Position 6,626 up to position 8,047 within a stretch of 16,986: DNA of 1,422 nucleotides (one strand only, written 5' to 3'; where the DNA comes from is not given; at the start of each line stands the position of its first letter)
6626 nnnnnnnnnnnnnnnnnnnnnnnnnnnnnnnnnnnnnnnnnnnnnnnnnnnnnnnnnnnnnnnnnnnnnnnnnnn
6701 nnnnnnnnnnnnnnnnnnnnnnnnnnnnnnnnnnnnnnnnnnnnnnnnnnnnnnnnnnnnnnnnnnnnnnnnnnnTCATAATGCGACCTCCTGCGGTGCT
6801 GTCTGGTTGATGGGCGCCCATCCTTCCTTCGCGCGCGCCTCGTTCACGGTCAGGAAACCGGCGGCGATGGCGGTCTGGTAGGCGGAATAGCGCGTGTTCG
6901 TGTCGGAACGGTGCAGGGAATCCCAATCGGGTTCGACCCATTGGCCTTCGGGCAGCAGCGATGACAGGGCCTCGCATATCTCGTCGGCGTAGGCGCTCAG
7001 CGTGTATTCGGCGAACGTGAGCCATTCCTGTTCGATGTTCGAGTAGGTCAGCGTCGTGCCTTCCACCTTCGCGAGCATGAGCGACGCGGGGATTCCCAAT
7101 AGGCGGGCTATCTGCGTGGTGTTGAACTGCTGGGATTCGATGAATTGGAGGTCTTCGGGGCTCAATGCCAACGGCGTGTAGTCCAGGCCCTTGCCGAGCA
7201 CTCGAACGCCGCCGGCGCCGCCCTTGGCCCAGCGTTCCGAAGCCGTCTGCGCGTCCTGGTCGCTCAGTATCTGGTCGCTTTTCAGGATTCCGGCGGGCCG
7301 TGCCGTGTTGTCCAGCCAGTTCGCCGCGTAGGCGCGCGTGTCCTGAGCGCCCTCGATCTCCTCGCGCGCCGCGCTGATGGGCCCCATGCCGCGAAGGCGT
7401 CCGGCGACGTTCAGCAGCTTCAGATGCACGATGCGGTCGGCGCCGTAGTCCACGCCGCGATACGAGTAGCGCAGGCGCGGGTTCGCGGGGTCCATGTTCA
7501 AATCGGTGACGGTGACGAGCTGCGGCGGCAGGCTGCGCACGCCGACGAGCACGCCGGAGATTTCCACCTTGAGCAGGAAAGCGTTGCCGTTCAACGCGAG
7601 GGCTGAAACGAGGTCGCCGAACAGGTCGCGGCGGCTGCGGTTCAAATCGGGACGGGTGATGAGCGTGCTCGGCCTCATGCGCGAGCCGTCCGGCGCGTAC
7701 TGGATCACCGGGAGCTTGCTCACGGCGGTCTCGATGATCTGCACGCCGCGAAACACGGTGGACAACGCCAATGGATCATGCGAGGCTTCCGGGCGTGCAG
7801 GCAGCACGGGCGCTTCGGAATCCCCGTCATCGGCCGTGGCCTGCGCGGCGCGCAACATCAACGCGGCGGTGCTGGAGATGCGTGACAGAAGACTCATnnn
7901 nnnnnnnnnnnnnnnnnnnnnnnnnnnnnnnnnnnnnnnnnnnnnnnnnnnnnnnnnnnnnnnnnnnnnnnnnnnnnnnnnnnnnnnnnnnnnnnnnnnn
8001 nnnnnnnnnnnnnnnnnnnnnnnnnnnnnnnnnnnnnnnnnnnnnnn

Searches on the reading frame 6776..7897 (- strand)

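Call 6: search_protein_families(library=pfam, proteins=[window:6776-7897:-], max_evalue=0.1)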
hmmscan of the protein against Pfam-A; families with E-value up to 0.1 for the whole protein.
window:6776-7897:- (373 aa): 1 family
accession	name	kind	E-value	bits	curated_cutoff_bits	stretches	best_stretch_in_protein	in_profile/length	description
PF04860.17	Phage_portal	-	7.5e-73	245.9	39.1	1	46-359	1-321/321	Phage portal protein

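Call 7: search_protein_families(library=phrogs, proteins=[window:6776-7897:-], max_evalue=0.1)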
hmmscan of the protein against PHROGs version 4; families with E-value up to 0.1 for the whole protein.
window:6776-7897:- (373 aa): 6 families
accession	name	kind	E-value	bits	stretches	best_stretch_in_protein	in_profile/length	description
phrog_12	-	head and packaging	2.8e-71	242.4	1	34-365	81-420/646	portal protein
phrog_2662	-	head and packaging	3.3e-38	132.7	1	48-364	70-409/717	portal protein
phrog_5929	-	head and packaging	2.6e-33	116.2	1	186-365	3-187/228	portal protein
phrog_11323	-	unknown function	5.9e-09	37.1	1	283-365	8-95/130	-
phrog_2271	-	head and packaging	1.8e-08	33.6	1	149-363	169-386/859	portal protein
phrog_21454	-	unknown function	6.5e-05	23.3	1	226-363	27-163/320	-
